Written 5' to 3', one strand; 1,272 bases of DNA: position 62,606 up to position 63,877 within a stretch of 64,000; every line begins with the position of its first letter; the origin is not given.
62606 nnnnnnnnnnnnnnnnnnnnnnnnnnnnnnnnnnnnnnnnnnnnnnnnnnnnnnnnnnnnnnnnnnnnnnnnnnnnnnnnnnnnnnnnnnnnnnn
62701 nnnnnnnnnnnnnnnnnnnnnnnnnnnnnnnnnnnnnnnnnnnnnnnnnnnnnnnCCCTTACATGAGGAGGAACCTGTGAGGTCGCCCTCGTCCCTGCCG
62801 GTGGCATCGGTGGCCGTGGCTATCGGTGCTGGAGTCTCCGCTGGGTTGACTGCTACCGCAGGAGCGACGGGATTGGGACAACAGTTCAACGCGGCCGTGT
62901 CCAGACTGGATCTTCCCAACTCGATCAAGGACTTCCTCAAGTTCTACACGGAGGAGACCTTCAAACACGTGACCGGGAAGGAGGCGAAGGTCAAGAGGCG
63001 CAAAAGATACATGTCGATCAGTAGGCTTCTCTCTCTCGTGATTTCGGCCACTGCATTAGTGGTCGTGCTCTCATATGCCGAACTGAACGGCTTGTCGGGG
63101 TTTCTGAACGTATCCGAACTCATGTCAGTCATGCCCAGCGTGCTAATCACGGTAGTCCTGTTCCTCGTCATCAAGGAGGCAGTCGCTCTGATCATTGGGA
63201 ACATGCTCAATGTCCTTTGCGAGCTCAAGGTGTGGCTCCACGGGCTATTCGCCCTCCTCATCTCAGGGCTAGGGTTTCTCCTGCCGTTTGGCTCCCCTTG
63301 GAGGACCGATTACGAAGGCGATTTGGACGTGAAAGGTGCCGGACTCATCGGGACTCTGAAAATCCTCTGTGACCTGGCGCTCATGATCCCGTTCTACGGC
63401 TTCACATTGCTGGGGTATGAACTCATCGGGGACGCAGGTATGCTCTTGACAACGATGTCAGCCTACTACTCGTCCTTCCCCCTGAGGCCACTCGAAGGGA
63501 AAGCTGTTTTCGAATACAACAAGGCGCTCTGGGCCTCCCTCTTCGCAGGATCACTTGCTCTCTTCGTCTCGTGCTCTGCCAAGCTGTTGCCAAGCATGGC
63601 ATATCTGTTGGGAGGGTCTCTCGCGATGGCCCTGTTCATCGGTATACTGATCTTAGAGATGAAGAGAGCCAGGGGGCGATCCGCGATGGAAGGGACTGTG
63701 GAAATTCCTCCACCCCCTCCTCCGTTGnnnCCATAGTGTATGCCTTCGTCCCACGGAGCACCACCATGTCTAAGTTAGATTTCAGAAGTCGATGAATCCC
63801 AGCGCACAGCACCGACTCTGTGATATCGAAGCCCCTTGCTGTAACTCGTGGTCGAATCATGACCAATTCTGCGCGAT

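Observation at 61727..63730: Polytopic membrane protein with three tandem FYD-motif beta-domains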

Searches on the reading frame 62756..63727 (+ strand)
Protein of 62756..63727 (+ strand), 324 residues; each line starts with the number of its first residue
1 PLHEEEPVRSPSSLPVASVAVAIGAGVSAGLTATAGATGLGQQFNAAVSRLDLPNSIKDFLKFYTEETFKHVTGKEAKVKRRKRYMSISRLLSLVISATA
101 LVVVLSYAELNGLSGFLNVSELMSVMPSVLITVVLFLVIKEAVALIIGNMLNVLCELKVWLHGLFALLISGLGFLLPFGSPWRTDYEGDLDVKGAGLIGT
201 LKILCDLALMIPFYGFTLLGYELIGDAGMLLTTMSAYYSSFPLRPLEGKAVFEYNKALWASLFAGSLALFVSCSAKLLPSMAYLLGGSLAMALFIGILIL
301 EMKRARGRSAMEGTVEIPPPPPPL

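Call 18: find_related_loci(query=A2, collection=genome_contigs, flank=8000)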
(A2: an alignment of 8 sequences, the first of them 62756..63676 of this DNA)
Query A2 (307 aa) in genome_contigs; peptide patterns used: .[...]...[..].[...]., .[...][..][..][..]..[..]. (x = any residue, [..] = any of these).
78 stretches matched a pattern, but none encodes a relative of the query by tblastn (E <= 1e-3).

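Call 22: search_protein_representatives(alignment_id=A2)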
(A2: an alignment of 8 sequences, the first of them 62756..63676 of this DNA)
Query: 8 sequences, 297 profile positions. Proteins with E-value up to 0.001 (for the whole library): 492; up to 1e-10: 211; up to 1e-30: 73. The best 150 are listed.
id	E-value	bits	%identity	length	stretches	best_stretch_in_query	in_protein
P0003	4.4e-160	547.9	-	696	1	1-296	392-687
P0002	5.4e-155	531.2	-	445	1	1-297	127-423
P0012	4.3e-137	472.5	-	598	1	1-297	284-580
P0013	1.1e-128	444.9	-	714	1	2-296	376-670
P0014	9.6e-102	356.4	-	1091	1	1-296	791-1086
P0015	8.5e-98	343.5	-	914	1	2-296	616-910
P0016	4.3e-96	337.8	-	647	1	1-291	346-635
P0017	7.1e-93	327.3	-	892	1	1-294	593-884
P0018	2.8e-92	325.3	-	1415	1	1-291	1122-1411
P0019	1.3e-91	323.1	-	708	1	1-293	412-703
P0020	1.5e-91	322.9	-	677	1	1-294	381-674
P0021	3.5e-75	269.2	-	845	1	1-290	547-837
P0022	6.0e-72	258.6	-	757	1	2-291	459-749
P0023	1.2e-68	247.7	-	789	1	1-286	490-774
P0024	1.5e-66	240.9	-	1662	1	5-291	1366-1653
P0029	4.7e-63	229.4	-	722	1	2-291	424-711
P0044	9.2e-54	198.9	-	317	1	14-288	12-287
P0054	4.4e-47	177.0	-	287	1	34-296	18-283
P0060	1.2e-40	155.9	-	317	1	23-293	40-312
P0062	2.5e-40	154.8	-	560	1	13-296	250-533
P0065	1.5e-39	152.2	-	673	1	2-290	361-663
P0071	9.2e-35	136.5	-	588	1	4-264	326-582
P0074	5.0e-33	130.8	-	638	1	7-265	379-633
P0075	6.2e-33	130.5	-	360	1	6-286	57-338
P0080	4.4e-31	124.4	-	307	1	7-287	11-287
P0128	5.3e-23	97.9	-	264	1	5-265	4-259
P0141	5.3e-21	91.3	-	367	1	13-287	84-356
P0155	8.9e-20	87.3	-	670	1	25-291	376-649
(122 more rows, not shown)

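Call 30: search_protein_families(library=ncbifam, alignment_id=A3, max_evalue=0.001)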
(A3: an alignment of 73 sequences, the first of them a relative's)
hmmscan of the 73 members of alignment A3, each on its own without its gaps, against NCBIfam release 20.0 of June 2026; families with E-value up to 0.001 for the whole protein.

A. member 1, P0012 (598 aa): 0 families

B. families by the number of members that match (of 73 scanned): 40 families (the first 25 are shown)
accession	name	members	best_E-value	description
NF041501.1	cola_mem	12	1.7e-06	FGLLP motif-containing membrane protein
TIGR00864.1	PCC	11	1.9e-38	polycystin cation channel protein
NF038353.1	FxLYD_dom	8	6.6e-24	FxLYD domain-containing protein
NF058578.1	CPR_pilus_PamR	7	3.6e-27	pilus system RbmA-like protein PamR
NF038112.1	myxo_dep_M36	5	1.8e-40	myxosortase-dependent M36 family metallopeptidase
TIGR03300.1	assembly_YfgL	4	1.6e-71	outer membrane protein assembly factor BamB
NF008351.0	PRK11138.1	4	6.4e-42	outer membrane protein assembly factor BamB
TIGR04528.1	acido_non_PQQ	4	1.7e-23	acido-empty-quinoprotein group A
NF053615.1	SerThrKinAfsKStmc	3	5.9e-64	protein serine/threonine kinase AfsK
TIGR04247.1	NosD_copper_fam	3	2.4e-30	nitrous oxide reductase family maturation protein NosD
TIGR03804.1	para_beta_helix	3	2.5e-30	parallel beta-helix repeat protein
TIGR03075.1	PQQ_enz_alc_DH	3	2.8e-30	PQQ-dependent dehydrogenase, methanol/ethanol family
NF038133.1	choice_anch_L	3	5.2e-21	choice-of-anchor L domain-containing protein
NF033932.1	LapB_rpt_80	3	4.4e-15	LapB repeat-containing protein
TIGR02543.1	List_Bact_rpt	2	3.5e-14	TIGR02543 family repeat protein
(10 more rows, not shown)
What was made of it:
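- On NCBIfam NF041501 cola_mem (FGLLP motif-containing membrane protein): The best E-value among 73 relatives is 1.7e-6 (call 30).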

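Call 31: search_protein_families(library=pfam, alignment_id=A3, max_evalue=0.001)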
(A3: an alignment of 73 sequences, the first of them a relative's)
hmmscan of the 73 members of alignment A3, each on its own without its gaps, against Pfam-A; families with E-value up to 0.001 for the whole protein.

A. member 1, P0012 (598 aa): 1 family
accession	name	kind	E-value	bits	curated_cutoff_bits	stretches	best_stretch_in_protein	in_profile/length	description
PF09822.16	ABC_transp_aux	-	0.00023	20.9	34.7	0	66-136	21-103/288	ABC-type uncharacterized transport system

B. families by the number of members that match (of 73 scanned): 69 families (the first 25 are shown)
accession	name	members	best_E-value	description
PF18911.6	PKD_4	13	9.3e-165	PKD domain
PF00801.26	PKD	13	3.6e-108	PKD domain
PF22352.2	K319L-like_PKD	10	2.1e-62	K319L-like, PKD domain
PF16640.11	Big_3_5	6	1.9e-12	Bacterial Ig-like domain (group 3)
PF07495.19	Y_Y_Y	6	1.4e-08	Y_Y_Y domain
PF13570.13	Beta-prop_ACSF4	4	8e-85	Beta-alanine-activating enzyme, beta-propeller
PF13360.13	PQQ_2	4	1.4e-52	Outer membrane protein assembly factor BamB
PF18981.6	InlK_D3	4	1.8e-09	Internalin K domain (D3/D4)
PF16403.11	Bact_surface_Ig-like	4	2.6e-07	Bacterial surface protein, Ig-like domain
PF18998.6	Flg_new_2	3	7.1e-58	Divergent InlB B-repeat domain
PF05048.19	NosD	3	7.7e-46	Periplasmic copper-binding protein (NosD)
PF13229.12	Beta_helix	3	1.3e-34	Right handed beta helix region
PF13385.13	Laminin_G_3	3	1.2e-26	Concanavalin A-like lectin/glucanases superfamily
PF01011.28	PQQ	3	4e-23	Glucose/ethanol/alcohol dehydrogenase, beta-propeller domain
PF07705.17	CARDB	3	2.2e-22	CARDB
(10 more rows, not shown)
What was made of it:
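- The passengers are far too diverse for one substrate (calls 30, 31).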

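Call 35: search_solved_structures(query=A2, max_evalue=10, show_alignments=2)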
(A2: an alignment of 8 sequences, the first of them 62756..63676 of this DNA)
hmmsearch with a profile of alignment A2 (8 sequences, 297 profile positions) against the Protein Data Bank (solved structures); distinct sequences matched with E-value up to 10: 0.

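Call 38: find_encoding_contigs(protein=P0074, flank=8000, max_places=3)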
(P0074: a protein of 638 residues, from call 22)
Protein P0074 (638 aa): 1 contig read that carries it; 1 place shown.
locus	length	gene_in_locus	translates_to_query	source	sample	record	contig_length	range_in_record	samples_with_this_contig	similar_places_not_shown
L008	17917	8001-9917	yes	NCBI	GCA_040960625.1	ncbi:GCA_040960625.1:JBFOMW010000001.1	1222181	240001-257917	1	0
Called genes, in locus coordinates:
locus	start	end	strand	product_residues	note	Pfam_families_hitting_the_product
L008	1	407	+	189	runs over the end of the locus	PF01058:Oxidored_q6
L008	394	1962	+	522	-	PF00329:Complex1_30kDa, PF00374:NiFeSe_Hases, PF00346:Complex1_49kDa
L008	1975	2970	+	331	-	PF00146:NADHdh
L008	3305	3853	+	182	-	PF00499:Oxidored_q3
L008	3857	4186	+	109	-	PF00420:Oxidored_q2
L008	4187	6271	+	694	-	PF00662:Proton_antipo_N, PF00361:Proton_antipo_M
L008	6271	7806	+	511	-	PF00361:Proton_antipo_M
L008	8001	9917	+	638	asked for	PF01839:FG-GAP (faint), PF13517:FG-GAP_3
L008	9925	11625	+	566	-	PF00361:Proton_antipo_M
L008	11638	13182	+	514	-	PF00361:Proton_antipo_M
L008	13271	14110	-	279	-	PF01978:TrmB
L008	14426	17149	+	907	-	PF13360:PQQ_2 (weak)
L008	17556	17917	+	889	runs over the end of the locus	PF13360:PQQ_2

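Call 40: predict_structure(alignment_id=A4)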
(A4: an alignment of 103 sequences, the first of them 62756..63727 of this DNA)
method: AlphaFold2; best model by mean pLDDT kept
length: 324 residues; sequences in the alignment: 103
mean_pLDDT: 91.1   pTM: 0.86
mean pLDDT of the five models: 91.1, 90.4, 89.9, 89.8, 89.1
residues with pLDDT >= 90: 222; 70-90: 97; 50-70: 5; < 50: 0
segments of 3 or more residues with pLDDT < 50: none
pLDDT, mean of each block of 10 residues (from residue 1): 71 85 83 76 85 91 80 76 79 95 97 97 97 97 94 92 93 95 91 97 98 98 97 97 94 98 98 95 98 97 92 83 90
secondary structure, 60 per line:
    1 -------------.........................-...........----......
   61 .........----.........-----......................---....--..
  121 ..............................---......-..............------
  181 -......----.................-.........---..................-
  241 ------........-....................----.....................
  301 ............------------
elements in order: H14-38 H40-50 H55-69 H74-82 H88-109 H113-116 H119-150 E154-159 H161-174 E182-187 H192-208 H210-218 H222-239 H247-254 H256-275 H280-312
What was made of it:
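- The model has two strands between the helices that align to S2P TM2 and TM3 (call 40). A 14-residue helix is inserted inside the supposed beta-hairpin (call 40). The module has seven TM helices plus a re-entrant loop, an arrangement common in channels and transporters (call 40).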

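Call 43: fold_search(model_id=the predicted structure, library=pdb)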
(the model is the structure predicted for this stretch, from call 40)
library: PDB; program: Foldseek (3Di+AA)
matches with E <= 10: 132; with E <= 0.001: 0
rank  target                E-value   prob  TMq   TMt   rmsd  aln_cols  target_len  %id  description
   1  4ikv                  6.6e-01  0.10  0.16  0.13  17.4       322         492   14  Crystal structure of peptide transporter POT (released 2013-07-10)
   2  7udm_A                9.5e-01  0.13  0.18  0.20  22.3       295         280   12  Crystal structure of designed helical repeat protein RPB_PLP1_R6 in alternative conformation 1 (with peptide) (released 2023-03-22)
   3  8zmf                  1.0e+00  0.15  0.18  0.17  19.9       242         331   13  Crystal structure of an inverse agonist antipsychotic drug derivative-bound 5-HT2C (released 2024-08-28)
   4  3fyq                  1.7e+00  0.21  0.18  0.28   9.1       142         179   18  Structure of Drosophila melanogaster talin IBS2 domain (residues 1981-2168) (released 2009-02-03)
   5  7y5h_A                1.7e+00  0.09  0.17  0.18  14.6       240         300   12  Cryo-EM structure of a eukaryotic ZnT8 at a low pH (released 2022-12-14)
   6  9p81_R                1.9e+00  0.06  0.17  0.18  19.4       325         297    9  NTSR1-Gi-NTS(8-13), GTP-bound Complex in the Canonical, AHD Open State (C-Open-GTP) (released 2026-03-25)
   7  8vp5_A                2.0e+00  0.06  0.15  0.08  24.7       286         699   10  Cryo-EM structure of the ABC transporter PCAT1 bound with ADP and Substrate (released 2024-10-30)
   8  9g6e_A                2.0e+00  0.04  0.12  0.09  19.2       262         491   14  CLC7(Y715C)/OSTM1 complex (released 2025-07-30)
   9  6s37_A                2.1e+00  0.33  0.22  0.40   7.4       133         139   14  Ligand binding domain of the P. putida receptor PcaY_PP in complex with salicylic acid (released 2020-10-21)
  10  8rtd_L                2.6e+00  0.08  0.21  0.23  24.7       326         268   12  Stalk-Arches-IMC structure from the fully-assembled R388 type IV secretion system determined by cryo-EM. (released 2024-06-19)
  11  7cq5_D                2.7e+00  0.03  0.12  0.07  19.5       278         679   15  Structure of the human CLCN7-OSTM1 complex with ATP (released 2020-11-11)
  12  4d1a                  2.8e+00  0.02  0.10  0.08  21.1       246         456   12  STRUCTURE OF MHP1, A NUCLEOBASE-CATION-SYMPORT-1 FAMILY TRANSPORTER, IN A CLOSED CONFORMATION WITH INDOLYLMETHYL-HYDANTO (released 2014-07-02)
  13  6s18_A                3.0e+00  0.08  0.13  0.21  10.7       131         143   11  Ligand binding domain of the P. putida receptor PcaY_PP in complex with glycerol (released 2020-10-21)
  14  7udn_A                3.0e+00  0.06  0.16  0.18  22.6       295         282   11  Crystal structure of designed helical repeat protein RPB_PLP1_R6 in alternative conformation 2 (released 2023-03-22)
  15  6pis_A                3.0e+00  0.05  0.15  0.18  21.9       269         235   13  Mouse two pore domain K+ channel TRAAK (K2P4.1) - Fab complex structure (released 2019-12-25)
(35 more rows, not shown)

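Call 48: search_protein_families(library=ncbifam, proteins=[P0044, P0054, P0060, P0075, P0080, P0071, P0074, P0128, P0141, P0155], max_evalue=0.1)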
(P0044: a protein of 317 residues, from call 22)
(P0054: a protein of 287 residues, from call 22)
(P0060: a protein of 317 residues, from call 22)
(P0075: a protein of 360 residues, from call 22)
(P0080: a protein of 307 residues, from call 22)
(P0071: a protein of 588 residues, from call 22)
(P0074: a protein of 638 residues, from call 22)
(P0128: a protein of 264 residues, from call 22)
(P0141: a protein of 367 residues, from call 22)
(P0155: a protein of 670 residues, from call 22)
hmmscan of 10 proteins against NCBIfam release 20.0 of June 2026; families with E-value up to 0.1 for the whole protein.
P0044 (317 aa): 0 families

P0054 (287 aa): 2 families
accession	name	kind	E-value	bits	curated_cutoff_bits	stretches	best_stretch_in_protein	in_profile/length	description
TIGR00834.1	ae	subfamily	0.0064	14.5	599.45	1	148-220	372-444/900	anion exchange protein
NF046005.2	near_gluc_PtsG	equivalog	0.08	13.2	45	0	185-205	64-84/85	MPN207a family PTS transporter accessory protein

P0060 (317 aa): 0 families

P0075 (360 aa): 3 families
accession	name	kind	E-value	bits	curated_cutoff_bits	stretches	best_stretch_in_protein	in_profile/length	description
NF058578.1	CPR_pilus_PamR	equivalog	0.00012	21.1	300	1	4-41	184-227/297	pilus system RbmA-like protein PamR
TIGR00864.1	PCC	subfamily_domain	0.00078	15.9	1861.4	1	3-41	1089-1126/2700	polycystin cation channel protein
NF040863.1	HgcA_corrinoid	equivalog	0.02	14.1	275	1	278-349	187-257/325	mercury methylation corrinoid protein HgcA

P0080 (307 aa): 0 families

P0071 (588 aa): 1 family
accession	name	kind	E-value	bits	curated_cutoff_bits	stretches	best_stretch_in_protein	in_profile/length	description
NF041501.1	cola_mem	domain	0.00027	20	150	1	546-586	239-279/312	FGLLP motif-containing membrane protein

P0074 (638 aa): 4 families
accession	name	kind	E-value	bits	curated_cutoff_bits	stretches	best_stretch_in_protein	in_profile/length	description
NF047539.1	XAC2610_fam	domain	3.3e-07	30.7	35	0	294-315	2-23/89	XAC2610-related protein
TIGR01487.1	Pglycolate_arch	equivalog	0.0028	17.6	122.75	0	131-202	146-211/215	phosphoglycolate phosphatase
NF002245.0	PRK01158.1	equivalog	0.006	15.9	198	0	131-199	156-218/233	phosphoglycolate phosphatase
NF033186.1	internalin_K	exception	0.042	12.3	1100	1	315-364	500-549/604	class 1 internalin InlK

P0128 (264 aa): 2 families
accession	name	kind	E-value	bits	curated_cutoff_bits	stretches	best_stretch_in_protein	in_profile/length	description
NF033936.1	CuZnOut_SO0444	equivalog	0.029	13.5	300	1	14-131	112-221/351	SO_0444 family Cu/Zn efflux transporter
NF011126.0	PRK14553.1-6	equivalog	0.047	13.8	135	1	9-55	31-77/112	ribosomal-processing cysteine protease Prp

P0141 (367 aa): 1 family
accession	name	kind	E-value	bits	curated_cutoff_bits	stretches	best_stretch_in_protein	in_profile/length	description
NF058578.1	CPR_pilus_PamR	equivalog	0.021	13.7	300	1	40-64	206-230/297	pilus system RbmA-like protein PamR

P0155 (670 aa): 16 families
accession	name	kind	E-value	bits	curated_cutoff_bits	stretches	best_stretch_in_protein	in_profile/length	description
TIGR02276.1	beta_rpt_yvtn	repeat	5.5e-71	234.3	27.85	7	218-259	1-42/42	beta-propeller repeat protein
TIGR03866.1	PQQ_ABC_repeats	subfamily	7.6e-44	150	287.3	3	149-265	23-139/310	PQQ-dependent catabolism-associated beta-propeller protein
NF052340.1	hydrazine_beta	equivalog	1e-34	120.2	560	3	206-322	30-148/372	hydrazine synthase subunit beta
NF052342.1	hydrazine_BC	exception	3.7e-23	81.6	1250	3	208-321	38-153/690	hydrazine synthase subunit beta-gamma fusion subunit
NF052460.1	L-NosZ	equivalog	6.2e-23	81.1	700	3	176-338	52-219/480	clade III lactonase-type nitrous-oxide reductase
NF052280.1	7_blade_YncE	equivalog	2.7e-19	69.2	400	4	265-310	271-316/338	7-bladed beta-propeller protein YncE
NF048007.1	MmpL3Stblzr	equivalog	2.1e-17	63.3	600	3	34-146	213-327/366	MmpL3/TtfA transport complex stabilizer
TIGR03907.1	QH_beta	equivalog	2.9e-09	36.5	223.2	2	267-323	5-63/338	quinohemoprotein amine dehydrogenase subunit beta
NF050136.1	PGL_lacton_Staph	exception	6.5e-08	31.9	500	1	159-269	181-305/341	6-phosphogluconolactonase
NF008258.1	PRK11028.1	equivalog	2.2e-07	30.3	370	1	162-270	171-294/330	6-phosphogluconolactonase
NF053768.1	CIS12_fam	equivalog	2.8e-07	29.6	860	2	112-266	29-184/715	CIS12 family contractile injection system protein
NF038117.1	choice_anch_I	subfamily_domain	3.9e-07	29.3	300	2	219-315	9-117/458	choice-of-anchor I family protein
TIGR04244.1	nitrous_NosZ_RR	equivalog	1.3e-06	27.3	625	2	106-197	255-345/627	TAT-dependent nitrous-oxide reductase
NF041516.1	PA2928_fam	subfamily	7.5e-06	25.5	70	1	63-104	309-352/376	PA2928 family protein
NF041537.1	ArsM_AhpD_UU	exception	0.04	12.7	510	0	91-117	23-49/345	arsenite methyltransferase/AhpD domain selenoprotein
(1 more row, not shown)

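Call 54: find_homologous_proteins(query=A5, max_evalue=0.001)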
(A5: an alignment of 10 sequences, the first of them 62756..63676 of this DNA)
Query A5 (10 sequences) (307 aa, profile of the alignment): 89 proteins with E <= 0.001 among 8000 candidates.
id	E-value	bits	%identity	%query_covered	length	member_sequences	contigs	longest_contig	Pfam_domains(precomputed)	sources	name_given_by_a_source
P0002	4.1e-104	366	94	100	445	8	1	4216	-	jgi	jgi:hypothetical protein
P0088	2.2e-86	308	29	79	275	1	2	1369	-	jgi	jgi:hypothetical protein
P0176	1.1e-80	289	31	59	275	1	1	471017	-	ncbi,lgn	-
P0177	3.6e-75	271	28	78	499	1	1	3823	-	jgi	jgi:hypothetical protein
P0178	1.0e-71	260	31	58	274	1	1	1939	-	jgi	jgi:hypothetical protein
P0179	8.0e-71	257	29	72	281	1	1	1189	-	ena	-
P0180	3.4e-70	255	34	60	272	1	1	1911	-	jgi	jgi:hypothetical protein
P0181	7.1e-70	254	30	79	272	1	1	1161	-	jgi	jgi:hypothetical protein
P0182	7.0e-68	247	27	72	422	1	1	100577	-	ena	-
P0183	8.7e-68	247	28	71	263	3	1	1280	-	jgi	jgi:hypothetical protein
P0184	7.3e-67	244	30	59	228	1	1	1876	-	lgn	-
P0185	1.1e-66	243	26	70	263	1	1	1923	-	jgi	jgi:hypothetical protein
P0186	1.9e-66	242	29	60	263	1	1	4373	-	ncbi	-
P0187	2.2e-66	242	28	88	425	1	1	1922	-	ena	-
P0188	4.7e-66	241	27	72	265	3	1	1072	-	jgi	jgi:hypothetical protein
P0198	5.4e-65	238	27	69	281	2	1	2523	-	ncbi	ncbi:MAG TPA: hypothetical protein VGB11_08115, partial [Candidatus Bathyarchaeia archaeon]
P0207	7.1e-64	234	28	59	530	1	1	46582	-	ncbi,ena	-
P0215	5.1e-63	231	28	77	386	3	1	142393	-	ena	-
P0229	2.5e-61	226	27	72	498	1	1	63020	-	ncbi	-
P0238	7.8e-60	221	34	82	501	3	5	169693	-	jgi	jgi:hypothetical protein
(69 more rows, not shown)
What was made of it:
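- JGI labels 6 of 89 members 'Zn-dependent protease' (call 54). JGI's independent 'Zn-dependent protease' labels apply to 6 members (call 54).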
